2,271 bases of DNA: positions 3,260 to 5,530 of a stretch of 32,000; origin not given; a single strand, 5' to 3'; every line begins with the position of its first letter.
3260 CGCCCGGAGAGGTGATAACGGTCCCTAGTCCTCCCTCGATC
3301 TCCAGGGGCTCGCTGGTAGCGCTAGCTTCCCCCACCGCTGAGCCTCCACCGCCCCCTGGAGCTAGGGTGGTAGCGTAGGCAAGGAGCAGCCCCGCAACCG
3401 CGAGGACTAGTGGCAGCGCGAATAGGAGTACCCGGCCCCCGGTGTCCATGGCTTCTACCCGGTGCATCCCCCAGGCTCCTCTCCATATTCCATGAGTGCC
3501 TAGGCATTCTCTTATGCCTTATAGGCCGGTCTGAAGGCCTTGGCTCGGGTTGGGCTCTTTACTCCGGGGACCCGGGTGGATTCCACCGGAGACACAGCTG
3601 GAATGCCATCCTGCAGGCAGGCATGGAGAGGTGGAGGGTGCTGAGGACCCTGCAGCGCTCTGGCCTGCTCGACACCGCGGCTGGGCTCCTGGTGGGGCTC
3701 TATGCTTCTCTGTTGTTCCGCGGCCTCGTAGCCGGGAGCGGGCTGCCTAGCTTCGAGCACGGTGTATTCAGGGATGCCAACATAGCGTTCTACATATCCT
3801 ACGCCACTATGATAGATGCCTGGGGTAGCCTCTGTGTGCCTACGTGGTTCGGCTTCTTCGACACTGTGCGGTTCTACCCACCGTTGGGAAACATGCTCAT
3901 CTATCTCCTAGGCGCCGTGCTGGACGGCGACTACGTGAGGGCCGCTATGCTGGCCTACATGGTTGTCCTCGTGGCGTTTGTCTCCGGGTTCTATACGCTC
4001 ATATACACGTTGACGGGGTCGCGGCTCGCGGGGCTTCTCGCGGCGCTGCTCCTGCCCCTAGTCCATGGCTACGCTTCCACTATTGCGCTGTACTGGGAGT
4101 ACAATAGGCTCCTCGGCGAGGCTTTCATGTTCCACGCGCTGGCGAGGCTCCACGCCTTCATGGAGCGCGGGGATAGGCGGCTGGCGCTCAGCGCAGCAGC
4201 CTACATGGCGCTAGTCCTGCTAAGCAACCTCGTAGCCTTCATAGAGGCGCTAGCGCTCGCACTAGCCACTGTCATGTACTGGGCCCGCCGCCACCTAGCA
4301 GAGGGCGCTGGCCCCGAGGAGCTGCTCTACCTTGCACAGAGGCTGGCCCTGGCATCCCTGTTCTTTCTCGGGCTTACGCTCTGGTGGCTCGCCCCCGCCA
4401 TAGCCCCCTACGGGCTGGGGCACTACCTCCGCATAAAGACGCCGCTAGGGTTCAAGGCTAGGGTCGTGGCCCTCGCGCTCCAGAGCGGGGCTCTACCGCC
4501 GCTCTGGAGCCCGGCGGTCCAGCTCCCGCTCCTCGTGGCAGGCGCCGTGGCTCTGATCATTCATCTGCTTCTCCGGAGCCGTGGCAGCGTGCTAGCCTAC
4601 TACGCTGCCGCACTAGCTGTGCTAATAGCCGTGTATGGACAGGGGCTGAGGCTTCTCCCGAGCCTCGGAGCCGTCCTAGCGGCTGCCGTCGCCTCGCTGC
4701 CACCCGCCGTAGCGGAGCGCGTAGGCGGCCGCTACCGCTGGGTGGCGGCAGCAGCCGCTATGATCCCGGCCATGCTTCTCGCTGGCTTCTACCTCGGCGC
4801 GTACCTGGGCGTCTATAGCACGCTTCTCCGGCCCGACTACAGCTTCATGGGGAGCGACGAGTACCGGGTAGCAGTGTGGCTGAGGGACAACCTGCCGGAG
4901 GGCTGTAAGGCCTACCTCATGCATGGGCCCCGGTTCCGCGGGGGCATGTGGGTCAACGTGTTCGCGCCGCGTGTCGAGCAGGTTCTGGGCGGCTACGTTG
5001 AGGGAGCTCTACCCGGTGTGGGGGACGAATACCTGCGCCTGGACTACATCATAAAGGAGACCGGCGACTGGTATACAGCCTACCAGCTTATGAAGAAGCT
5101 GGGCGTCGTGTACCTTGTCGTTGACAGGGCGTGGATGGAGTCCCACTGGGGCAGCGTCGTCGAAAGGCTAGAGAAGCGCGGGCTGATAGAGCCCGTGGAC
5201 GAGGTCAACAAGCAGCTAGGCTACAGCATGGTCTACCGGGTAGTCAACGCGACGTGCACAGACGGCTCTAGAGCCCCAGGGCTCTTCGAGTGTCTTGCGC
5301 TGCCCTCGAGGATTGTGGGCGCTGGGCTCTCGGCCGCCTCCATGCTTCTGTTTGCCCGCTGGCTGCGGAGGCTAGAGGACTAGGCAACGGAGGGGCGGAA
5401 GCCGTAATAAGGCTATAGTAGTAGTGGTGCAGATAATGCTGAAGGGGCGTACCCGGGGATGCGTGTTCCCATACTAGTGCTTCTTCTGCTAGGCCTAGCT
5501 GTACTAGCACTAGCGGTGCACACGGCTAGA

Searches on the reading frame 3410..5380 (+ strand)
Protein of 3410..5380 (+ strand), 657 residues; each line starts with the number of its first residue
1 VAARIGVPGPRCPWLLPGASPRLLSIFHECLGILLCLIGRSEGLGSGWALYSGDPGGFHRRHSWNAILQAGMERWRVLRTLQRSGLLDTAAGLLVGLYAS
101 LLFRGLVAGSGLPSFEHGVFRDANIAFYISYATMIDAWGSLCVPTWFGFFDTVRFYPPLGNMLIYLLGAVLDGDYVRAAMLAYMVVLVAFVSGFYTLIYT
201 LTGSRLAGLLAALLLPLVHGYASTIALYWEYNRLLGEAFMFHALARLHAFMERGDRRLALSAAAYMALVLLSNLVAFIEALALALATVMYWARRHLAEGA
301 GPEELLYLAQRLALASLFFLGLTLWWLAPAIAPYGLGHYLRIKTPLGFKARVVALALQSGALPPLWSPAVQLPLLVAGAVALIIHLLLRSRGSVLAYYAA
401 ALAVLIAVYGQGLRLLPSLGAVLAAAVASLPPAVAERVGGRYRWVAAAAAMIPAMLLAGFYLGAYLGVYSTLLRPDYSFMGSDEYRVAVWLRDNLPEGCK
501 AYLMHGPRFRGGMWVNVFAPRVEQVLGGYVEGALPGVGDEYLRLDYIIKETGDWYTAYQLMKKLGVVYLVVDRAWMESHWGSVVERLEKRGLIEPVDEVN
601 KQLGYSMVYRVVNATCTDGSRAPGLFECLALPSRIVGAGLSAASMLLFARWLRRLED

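Call 10: search_protein_families(library=pfam, proteins=[window:3410-5380:+], max_evalue=0.01)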
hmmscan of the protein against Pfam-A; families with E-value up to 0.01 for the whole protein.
window:3410-5380:+ (657 aa): 0 families

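Call 18: search_protein_families(library=ncbifam, proteins=[window:3410-5380:+], max_evalue=0.001)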
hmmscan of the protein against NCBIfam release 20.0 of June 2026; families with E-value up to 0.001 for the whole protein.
window:3410-5380:+ (657 aa): 0 families

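Call 42: search_protein_families(library=pfam, proteins=[window:3623-5380:+], max_evalue=1)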
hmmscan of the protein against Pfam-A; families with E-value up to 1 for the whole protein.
window:3623-5380:+ (586 aa): 0 families

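Call 46: find_related_loci(query=A3, collection=genome_contigs, flank=10000)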
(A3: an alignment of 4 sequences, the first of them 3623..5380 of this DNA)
Query A3 (586 aa) in genome_contigs; peptide patterns used: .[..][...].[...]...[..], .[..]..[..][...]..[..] (x = any residue, [..] = any of these).
77 stretches matched a pattern; 7 encode a relative of the query (tblastn E <= 1e-3); 7 distinct loci.
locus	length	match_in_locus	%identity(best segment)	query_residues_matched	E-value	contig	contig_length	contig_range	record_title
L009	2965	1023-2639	34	31-566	2e-66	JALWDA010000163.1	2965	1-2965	MAG: Desulfurococcales archaeon isolate T11_maxbin2_scaf2bin.227 T11_NODE_41684_length_2965_cov_1.862932, whole genome s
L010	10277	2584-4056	41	36-539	3e-55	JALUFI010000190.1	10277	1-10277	MAG: Pyrodictiaceae archaeon isolate S143_metabat2_scaf2bin.055 S143_NODE_4492_length_10277_cov_2.952020, whole genome s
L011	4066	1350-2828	30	51-544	1e-53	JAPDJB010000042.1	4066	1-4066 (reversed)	MAG: Candidatus Bathyarchaeota archaeon isolate S8B1_HD70 c_000000004383, whole genome shotgun sequence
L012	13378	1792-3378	28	12-547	3e-50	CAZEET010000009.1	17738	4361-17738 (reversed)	MAG TPA_asm: uncultured Candidatus Bathyarchaeia archaeon isolate binchicken_co6_454 genome assembly, contig: NODE_3276_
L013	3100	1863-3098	28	51-461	1e-39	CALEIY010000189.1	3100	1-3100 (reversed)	MAG TPA_asm: Candidatus Bathyarchaeota archaeon isolate SRR6823441_bin.104_CONCOCT_v1.1_MAG genome assembly, contig: ERZ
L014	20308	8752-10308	26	7-540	2e-38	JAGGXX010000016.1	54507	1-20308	MAG: Thermoprotei archaeon isolate AUK163 PB_MBMC_117_c_000000000065, whole genome shotgun sequence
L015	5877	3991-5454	28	3-501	1e-23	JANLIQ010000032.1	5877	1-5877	MAG: Candidatus Berkelbacteria bacterium isolate S40-19 k99_441394, whole genome shotgun sequence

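Call 51: search_solved_structures(query=A3, max_evalue=1)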
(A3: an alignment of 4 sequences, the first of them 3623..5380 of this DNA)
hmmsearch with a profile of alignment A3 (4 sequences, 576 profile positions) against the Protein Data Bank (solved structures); distinct sequences matched with E-value up to 1: 0.

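Call 55: find_related_loci(query=A3, collection=metagenome_contigs, flank=10000)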
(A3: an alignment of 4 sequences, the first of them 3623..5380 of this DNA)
Query A3 (586 aa) in metagenome_contigs; peptide patterns used: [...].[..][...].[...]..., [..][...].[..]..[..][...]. (x = any residue, [..] = any of these).
179 stretches matched a pattern; 4 encode a relative of the query (tblastn E <= 1e-3); 4 distinct loci.
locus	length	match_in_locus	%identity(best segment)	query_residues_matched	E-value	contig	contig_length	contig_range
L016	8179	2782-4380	28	51-586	5e-54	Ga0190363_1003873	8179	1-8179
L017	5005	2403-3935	29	42-550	3e-53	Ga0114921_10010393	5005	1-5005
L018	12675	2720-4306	29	12-545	3e-53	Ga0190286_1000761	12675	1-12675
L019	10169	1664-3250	28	12-547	2e-50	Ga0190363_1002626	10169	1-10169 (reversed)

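Call 68: find_homologous_proteins(query=window:3623-5380:+, max_evalue=0.00001)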
Query window:3623-5380:+ (586 aa): 2 proteins with E <= 0.00001 among 8000 candidates.
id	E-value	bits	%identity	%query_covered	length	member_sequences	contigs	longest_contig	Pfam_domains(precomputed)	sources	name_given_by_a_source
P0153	0.0e+0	1278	100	100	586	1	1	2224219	-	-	-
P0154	6.4e-84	301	41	33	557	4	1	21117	-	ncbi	-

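Call 70: search_protein_families(library=pfam, alignment_id=A5, max_evalue=1)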
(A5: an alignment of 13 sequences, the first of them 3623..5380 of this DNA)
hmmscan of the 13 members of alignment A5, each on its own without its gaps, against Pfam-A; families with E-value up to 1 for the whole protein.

A. member 1, window:3623-5380:+ (586 aa): 0 families

B. families by the number of members that match (of 13 scanned): 29 families (the first 25 are shown)
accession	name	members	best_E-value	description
PF10131.15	PTPS_related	8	5e-15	6-pyruvoyl-tetrahydropterin synthase related domain; membrane protein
PF07719.23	TPR_2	2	2.5e-14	Tetratricopeptide repeat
PF13414.12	TPR_11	2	6.5e-13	TPR repeat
PF00515.34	TPR_1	2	1e-12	Tetratricopeptide repeat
PF13181.12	TPR_8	2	3.5e-12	Tetratricopeptide repeat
PF13431.12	TPR_17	2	4.3e-11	Tetratricopeptide repeat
PF13432.12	TPR_16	2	1.2e-09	Tetratricopeptide repeat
PF13231.12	PMT_2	2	3.6e-07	Dolichyl-phosphate-mannose-protein mannosyltransferase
PF13424.12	TPR_12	2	2.1e-06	Tetratricopeptide repeat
PF14559.12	TPR_19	1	9.6e-11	Tetratricopeptide repeat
PF13428.12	TPR_14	1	2.7e-08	Tetratricopeptide repeat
PF13174.12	TPR_6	1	1.1e-06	Tetratricopeptide repeat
PF13374.12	TPR_10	1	0.00032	Tetratricopeptide repeat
PF12895.13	ANAPC3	1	0.0012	Anaphase-promoting complex, cyclosome, subunit 3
PF13371.12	TPR_9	1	0.0044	Tetratricopeptide repeat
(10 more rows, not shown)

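Call 71: search_protein_families(library=ncbifam, alignment_id=A5, max_evalue=1)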
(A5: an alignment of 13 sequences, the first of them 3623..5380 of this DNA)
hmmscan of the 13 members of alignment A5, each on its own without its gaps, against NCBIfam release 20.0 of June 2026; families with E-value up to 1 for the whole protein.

A. member 1, window:3623-5380:+ (586 aa): 0 families

B. families by the number of members that match (of 13 scanned): 31 families (the first 25 are shown)
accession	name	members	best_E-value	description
NF040959.1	MamA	2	1.3e-12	magnetosome protein MamA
TIGR02917.1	PEP_TPR_lipo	2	4.1e-09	XrtA/PEP-CTERM system TPR-repeat protein PrsT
NF047558.1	TPR_END_plus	2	1.3e-07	TPR end-of-group domain-containing protein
NF047371.1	FlcA_CTERM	2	0.0093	periplasmic flagellar collar protein FlcA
TIGR02521.1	type_IV_pilW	1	1.7e-09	type IV pilus biogenesis/stability protein PilW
TIGR02552.1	LcrH_SycD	1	5.7e-09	SycD/LcrH family type III secretion system chaperone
NF033762.1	social_mot_Tgl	1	1.1e-06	social motility TPR repeat lipoprotein Tgl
NF008391.2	PRK11189.1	1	3.9e-06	lipoprotein NlpI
NF002725.1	PRK02603.1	1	8e-06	photosystem I assembly protein Ycf3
NF033920.0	C39_PA2778_fam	1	0.00012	PA2778 family cysteine peptidase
NF047507.1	TPR_BatC_Lepto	1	0.00025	TPR repeat-containing protein BatC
NF008520.0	PRK11447.1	1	0.00028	cellulose synthase complex outer membrane protein BcsC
NF008755.0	PRK11788.1-3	1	0.0004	lipopolysaccharide assembly protein LapB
NF052415.1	T3SS_chap_SctY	1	0.0005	type III secretion apparatus assembly chaperone SctY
NF033758.1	gliding_GltE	1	0.0008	adventurous gliding motility TPR repeat lipoprotein GltE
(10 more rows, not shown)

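Call 75: search_protein_families(library=pfam, proteins=[L009:879-2702:+, L010:2512-4182:+, L014:8476-10350:+, L015:3994-5775:+, L017:1971-4052:+, L013:1335-3098:+], max_evalue=1)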
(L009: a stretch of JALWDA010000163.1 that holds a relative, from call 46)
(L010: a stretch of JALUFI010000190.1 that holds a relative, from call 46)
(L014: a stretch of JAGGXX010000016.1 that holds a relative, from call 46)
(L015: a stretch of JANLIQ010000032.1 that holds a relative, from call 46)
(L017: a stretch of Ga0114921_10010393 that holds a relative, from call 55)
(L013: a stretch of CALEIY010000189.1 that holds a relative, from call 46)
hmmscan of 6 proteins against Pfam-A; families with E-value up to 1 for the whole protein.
L009:879-2702:+ (608 aa): 2 families
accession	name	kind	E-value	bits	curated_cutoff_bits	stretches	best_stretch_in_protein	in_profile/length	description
PF10131.15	PTPS_related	-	0.00012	21.2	26.4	1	99-346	1-237/621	6-pyruvoyl-tetrahydropterin synthase related domain; membrane protein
PF13231.12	PMT_2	-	0.015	15.9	26.1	1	103-269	3-160/160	Dolichyl-phosphate-mannose-protein mannosyltransferase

L010:2512-4182:+ (557 aa): 0 families

L014:8476-10350:+ (625 aa): 2 families
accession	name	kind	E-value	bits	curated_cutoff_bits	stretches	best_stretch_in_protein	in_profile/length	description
PF10131.15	PTPS_related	-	2.5e-06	26.7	26.4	1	171-474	1-313/621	6-pyruvoyl-tetrahydropterin synthase related domain; membrane protein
PF16282.11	SANT_DAMP1_like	-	0.04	14.6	29.1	1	557-583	33-59/80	SANT/Myb-like domain of DAMP1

L015:3994-5775:+ (594 aa): 1 family
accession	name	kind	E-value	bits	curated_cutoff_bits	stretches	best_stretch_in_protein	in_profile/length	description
PF10131.15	PTPS_related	-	6.3e-09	35.3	26.4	1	77-255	2-174/621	6-pyruvoyl-tetrahydropterin synthase related domain; membrane protein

L017:1971-4052:+ (694 aa): 13 families
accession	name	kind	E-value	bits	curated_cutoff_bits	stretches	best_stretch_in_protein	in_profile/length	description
PF10131.15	PTPS_related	-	5e-15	55.4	26.4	1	188-625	1-424/621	6-pyruvoyl-tetrahydropterin synthase related domain; membrane protein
PF13231.12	PMT_2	-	3.6e-07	31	26.1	1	192-331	3-142/160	Dolichyl-phosphate-mannose-protein mannosyltransferase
PF00515.34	TPR_1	-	0.00065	19.9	27.8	1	46-74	2-30/34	Tetratricopeptide repeat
PF07719.23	TPR_2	-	0.0017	18.7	27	1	46-74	2-30/34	Tetratricopeptide repeat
PF13181.12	TPR_8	-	0.0018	18.8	25.7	1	45-74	1-30/34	Tetratricopeptide repeat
PF13414.12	TPR_11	-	0.0056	16.8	26.8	1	28-56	11-39/42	TPR repeat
PF03203.19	MerC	-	0.019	16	27.6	1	404-461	44-102/108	MerC mercury resistance protein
PF25060.1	ARM_TT21_2nd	-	0.027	14.4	27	1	14-71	191-248/270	Tetratricopeptide repeat protein 21 second ARM domain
PF06552.18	TOM20_plant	-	0.031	14.5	20.6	1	10-73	35-101/187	Plant specific mitochondrial import receptor subunit TOM20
PF13431.12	TPR_17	-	0.046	14.4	24.4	1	37-65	5-33/34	Tetratricopeptide repeat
PF13432.12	TPR_16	-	0.17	12.8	32.7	1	29-73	15-59/65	Tetratricopeptide repeat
PF07499.19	RuvA_C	-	0.2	12.6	24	1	73-99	12-40/47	RuvA, C-terminal domain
PF13424.12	TPR_12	-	0.26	11.9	30.1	1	47-74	5-32/77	Tetratricopeptide repeat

L013:1335-3098:+ (588 aa): 21 families
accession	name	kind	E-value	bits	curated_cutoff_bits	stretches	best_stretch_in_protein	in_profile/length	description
PF07719.23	TPR_2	-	2.5e-14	52.6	27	3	42-74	1-33/34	Tetratricopeptide repeat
PF13414.12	TPR_11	-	6.5e-13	48.6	26.8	2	23-56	9-42/42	TPR repeat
PF00515.34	TPR_1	-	1e-12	47.7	27.8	2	42-74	1-33/34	Tetratricopeptide repeat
PF13181.12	TPR_8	-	3.5e-12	45.9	25.7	2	42-74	1-33/34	Tetratricopeptide repeat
PF13431.12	TPR_17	-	4.3e-11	42.6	24.4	2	31-62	2-33/34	Tetratricopeptide repeat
PF14559.12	TPR_19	-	9.6e-11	42.3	25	2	18-63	1-46/68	Tetratricopeptide repeat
PF13432.12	TPR_16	-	1.2e-09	38.9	32.7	2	47-93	2-48/65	Tetratricopeptide repeat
PF13428.12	TPR_14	-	2.7e-08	34.1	23.5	2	18-49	11-42/44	Tetratricopeptide repeat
PF13174.12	TPR_6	-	1.1e-06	29.3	26.3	1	43-74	1-32/33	Tetratricopeptide repeat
PF13424.12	TPR_12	-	2.1e-06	28.3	30.1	1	15-72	10-75/77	Tetratricopeptide repeat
PF10131.15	PTPS_related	-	6.2e-06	25.4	26.4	1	209-478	1-265/621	6-pyruvoyl-tetrahydropterin synthase related domain; membrane protein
PF13374.12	TPR_10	-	0.00032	21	27.5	1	17-37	11-31/42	Tetratricopeptide repeat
PF12895.13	ANAPC3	-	0.0012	19.6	27.2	1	28-100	8-80/82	Anaphase-promoting complex, cyclosome, subunit 3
PF13371.12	TPR_9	-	0.0044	17.4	35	1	19-79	6-66/73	Tetratricopeptide repeat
PF07721.20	TPR_4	-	0.0051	17.7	27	1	77-94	2-19/26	Tetratricopeptide repeat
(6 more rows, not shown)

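Call 98: predict_structure(alignment_id=A7)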
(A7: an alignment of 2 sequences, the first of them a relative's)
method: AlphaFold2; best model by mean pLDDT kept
length: 586 residues; sequences in the alignment: 2
mean_pLDDT: 40.2   pTM: 0.26
mean pLDDT of the five models: 40.2, 40.1, 38.6, 35.9, 35.9
residues with pLDDT >= 90: 0; 70-90: 0; 50-70: 87; < 50: 499
segments of 3 or more residues with pLDDT < 50: 1-119, 124-129, 132-135, 143-171, 194-213, 215-219, 222-225, 228-230, 233-235, 237-240, 242-368, 370-418, 423-481, 503-505, 507-510, 531-534, 544-586
pLDDT, mean of each block of 10 residues (from residue 1): 39 43 42 31 25 27 25 24 30 42 42 48 48 48 41 34 46 50 52 47 43 48 50 49 45 33 30 34 32 33 43 44 45 41 32 41 46 46 41 32 27 46 45 30 29 24 28 39 55 53 48 62 60 54 39 25 35 42 38
secondary structure, 60 per line:
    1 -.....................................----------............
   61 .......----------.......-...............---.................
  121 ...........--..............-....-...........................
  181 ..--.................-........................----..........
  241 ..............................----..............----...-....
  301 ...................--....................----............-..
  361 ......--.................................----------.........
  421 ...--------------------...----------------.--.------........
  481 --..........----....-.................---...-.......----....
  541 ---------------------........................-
elements in order: H2-38 H49-67 H78-84 H86-100 H104-131 H134-147 H149-152 H154-182 H185-201 H203-226 H231-270 H275-288 H297-319 H322-341 H346-357 H359-366 H369-401 H412-423 E444-446 H473-480 H483-492 E497-500 H502-518 E522-524 H526-532 E537-540 H562-585

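Call 99: search_solved_structures(query=A5, max_evalue=10)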
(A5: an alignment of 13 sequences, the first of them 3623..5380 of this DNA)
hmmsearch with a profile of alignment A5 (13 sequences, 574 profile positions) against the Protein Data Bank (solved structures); distinct sequences matched with E-value up to 10: 1.
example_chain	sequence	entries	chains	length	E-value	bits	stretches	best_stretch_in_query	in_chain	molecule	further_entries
8e1e_A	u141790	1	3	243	0.14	13.9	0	163-202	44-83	SG122_C3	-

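Call 105: search_protein_families(library=ncbifam, proteins=[L017:1971-4052:+, L015:3994-5775:+, L014:8476-10350:+, L009:879-2702:+], max_evalue=10)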
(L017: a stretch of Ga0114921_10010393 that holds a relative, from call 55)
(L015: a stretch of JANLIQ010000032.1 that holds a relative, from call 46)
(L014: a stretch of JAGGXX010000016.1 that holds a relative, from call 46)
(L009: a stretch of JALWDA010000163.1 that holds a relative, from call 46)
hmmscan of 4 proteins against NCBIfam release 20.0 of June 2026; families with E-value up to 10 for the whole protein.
L017:1971-4052:+ (694 aa): 5 families
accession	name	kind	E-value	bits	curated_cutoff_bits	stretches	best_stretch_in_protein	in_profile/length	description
TIGR02917.1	PEP_TPR_lipo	equivalog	4.6e-05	21.5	312.2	1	26-88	37-99/899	XrtA/PEP-CTERM system TPR-repeat protein PrsT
NF040959.1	MamA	equivalog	0.0015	18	200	1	22-74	150-202/204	magnetosome protein MamA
NF047558.1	TPR_END_plus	domain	0.0037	17.2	32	1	47-76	1-30/56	TPR end-of-group domain-containing protein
NF047371.1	FlcA_CTERM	equivalog_domain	0.0093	14.5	300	1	25-111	327-415/646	periplasmic flagellar collar protein FlcA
NF047694.1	TnucaseNucIStaph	equivalog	0.12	11.8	250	1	481-516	3-38/175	thermonuclease NucI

L015:3994-5775:+ (594 aa): 1 family
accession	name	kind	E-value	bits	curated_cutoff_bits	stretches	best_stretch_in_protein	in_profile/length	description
TIGR03950.1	sidero_Fe_reduc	hypoth_equivalog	0.1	12.4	137.9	1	353-443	49-137/223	siderophore ferric iron reductase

L014:8476-10350:+ (625 aa): 0 families

L009:879-2702:+ (608 aa): 0 families
